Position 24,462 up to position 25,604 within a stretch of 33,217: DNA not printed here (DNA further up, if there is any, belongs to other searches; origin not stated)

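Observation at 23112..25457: Acyl-CoA synthetase covalently fused to SCP2 and DUF35 domains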

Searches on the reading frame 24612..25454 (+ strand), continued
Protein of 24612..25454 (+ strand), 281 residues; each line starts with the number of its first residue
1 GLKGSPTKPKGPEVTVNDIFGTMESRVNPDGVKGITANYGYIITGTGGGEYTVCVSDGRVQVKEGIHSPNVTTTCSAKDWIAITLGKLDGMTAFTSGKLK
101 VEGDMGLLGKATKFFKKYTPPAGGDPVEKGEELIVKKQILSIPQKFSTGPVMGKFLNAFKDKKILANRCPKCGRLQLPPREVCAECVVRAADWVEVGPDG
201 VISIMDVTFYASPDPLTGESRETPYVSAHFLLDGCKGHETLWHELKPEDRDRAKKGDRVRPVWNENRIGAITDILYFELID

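Call 41: find_related_loci(query=window:24612-25454:+, collection=genome_contigs, flank=8000)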
Query window:24612-25454:+ (281 aa) in genome_contigs; peptide patterns used: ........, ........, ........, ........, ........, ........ (x = any residue, [..] = any of these).
173 stretches matched a pattern; 40 encode a relative of the query (tblastn E <= 1e-3); 40 distinct loci.
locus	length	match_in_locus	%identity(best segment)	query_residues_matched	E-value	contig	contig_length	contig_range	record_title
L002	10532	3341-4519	89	1-280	2e-166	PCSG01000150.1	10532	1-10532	MAG: Desulfobacterales bacterium CG23_combo_of_CG06-09_8_20_14_all_51_8 CG23_scaffold_4507_c, whole genome shotgun seque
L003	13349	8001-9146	84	12-281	1e-157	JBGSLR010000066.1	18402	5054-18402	MAG: Desulfobacterales bacterium isolate JTS-AC21 k141_918044, whole genome shotgun sequence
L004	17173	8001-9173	82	3-281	2e-156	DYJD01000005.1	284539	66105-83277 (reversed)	MAG TPA_asm: Desulfosudis oleivorans isolate FI88_2_51_70 Afr_mines_FI88_25_length_284539_cov_29_237268, whole genome sh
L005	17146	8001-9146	82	3-281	4e-155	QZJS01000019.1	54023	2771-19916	MAG: Desulfobacteraceae bacterium isolate SURF_33 Ga0104751_1000796, whole genome shotgun sequence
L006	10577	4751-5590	81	1-281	3e-154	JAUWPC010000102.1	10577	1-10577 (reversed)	MAG: Desulfobacteraceae bacterium isolate CSMAG_2466 CSMAG_2466_k141_572178_length_10577_cov_45.3446, whole genome shotg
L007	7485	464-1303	81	1-281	2e-154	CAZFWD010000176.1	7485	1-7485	MAG TPA_asm: uncultured Desulfonema sp. isolate SRP067234_co1_293 genome assembly, contig: k99_926918, whole genome shot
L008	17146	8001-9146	82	12-281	7e-154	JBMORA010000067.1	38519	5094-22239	MAG: Thermodesulfobacteriota bacterium isolate Betzabe_MAG168 MAG168_67, whole genome shotgun sequence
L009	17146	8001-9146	82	3-281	2e-153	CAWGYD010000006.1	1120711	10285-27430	MAG: uncultured delta proteobacterium isolate MFD01721.bin.2.120 genome assembly, contig: contig_3817, whole genome shot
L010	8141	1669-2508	79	1-281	2e-152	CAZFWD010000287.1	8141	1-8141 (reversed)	MAG TPA_asm: uncultured Desulfonema sp. isolate SRP067234_co1_293 genome assembly, contig: k99_446022, whole genome shot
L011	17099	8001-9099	88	1-281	2e-151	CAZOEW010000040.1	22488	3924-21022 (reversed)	MAG TPA_asm: uncultured Desulfobacterales bacterium isolate SRP319275_co4_240 genome assembly, contig: NODE_1253_length_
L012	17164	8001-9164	88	7-281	4e-151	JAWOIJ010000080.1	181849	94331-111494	MAG: Desulfobacterales bacterium isolate CWP5-2.bin.178 k191_3012822, whole genome shotgun sequence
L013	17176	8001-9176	80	3-281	2e-150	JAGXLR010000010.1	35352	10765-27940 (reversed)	MAG: Desulfobacterales bacterium isolate GSL_CB2_4 NODE_108_length_35352_cov_6.87554, whole genome shotgun sequence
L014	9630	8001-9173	79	3-281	1e-148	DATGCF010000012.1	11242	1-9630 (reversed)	MAG TPA_asm: Desulfosalsimonadaceae bacterium isolate SMAG_U9641 k141_479497, whole genome shotgun sequence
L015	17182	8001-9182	80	1-281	8e-149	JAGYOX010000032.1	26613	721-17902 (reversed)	MAG: Desulfobacterales bacterium isolate M55B179 32, whole genome shotgun sequence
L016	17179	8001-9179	79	1-281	2e-148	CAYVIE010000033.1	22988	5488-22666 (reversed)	MAG TPA_asm: uncultured Desulfobacteraceae bacterium isolate SRP338002_co1_100 genome assembly, contig: NODE_2078_length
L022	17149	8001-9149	79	12-281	1e-143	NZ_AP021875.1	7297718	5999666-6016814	Desulfosarcina widdelii strain PP31 chromosome, complete genome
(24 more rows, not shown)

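Call 62: search_protein_families(library=pfam, proteins=[L022:11763-13613:+, L022:14191-15393:-, L022:15702-17102:-], max_evalue=0.001)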
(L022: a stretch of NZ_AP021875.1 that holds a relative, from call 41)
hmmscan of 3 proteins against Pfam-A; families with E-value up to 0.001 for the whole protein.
L022:11763-13613:+ (617 aa): 6 families
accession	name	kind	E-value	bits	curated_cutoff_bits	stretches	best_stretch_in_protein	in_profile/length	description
PF12806.12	Acyl-CoA_dh_C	-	2e-28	99.5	30.3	1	469-611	1-124/124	Acetyl-CoA dehydrogenase C-terminal like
PF00441.29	Acyl-CoA_dh_1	-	1.7e-25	90.3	22.4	1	284-452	1-144/150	Acyl-CoA dehydrogenase, C-terminal domain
PF02770.24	Acyl-CoA_dh_M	-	7e-14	52.2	33.3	1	162-269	2-94/97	Acyl-CoA dehydrogenase, middle domain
PF22924.1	ACOX_C_alpha1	-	8.1e-09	35.9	27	1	293-448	3-159/169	Acyl-CoA oxidase, C-alpha1 domain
PF08028.16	Acyl-CoA_dh_2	-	1.3e-07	32.5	22.7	1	306-446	8-133/134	Acyl-CoA dehydrogenase, C-terminal domain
PF02771.21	Acyl-CoA_dh_N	-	2.1e-07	31.7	22.9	1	43-157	9-113/113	Acyl-CoA dehydrogenase, N-terminal domain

L022:14191-15393:- (400 aa): 2 families
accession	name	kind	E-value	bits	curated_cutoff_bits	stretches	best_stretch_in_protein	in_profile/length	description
PF13635.12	DUF4143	-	6.7e-44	149.9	28.1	1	199-354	1-160/160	Domain of unknown function (DUF4143)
PF13173.12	AAA_14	-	1.4e-25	90.2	27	1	42-159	3-128/129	AAA domain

L022:15702-17102:- (466 aa): 1 family
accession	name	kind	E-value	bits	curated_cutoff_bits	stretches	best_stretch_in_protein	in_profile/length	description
PF02321.23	OEP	-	1.2e-45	156.1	22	2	276-454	7-187/187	Outer membrane efflux protein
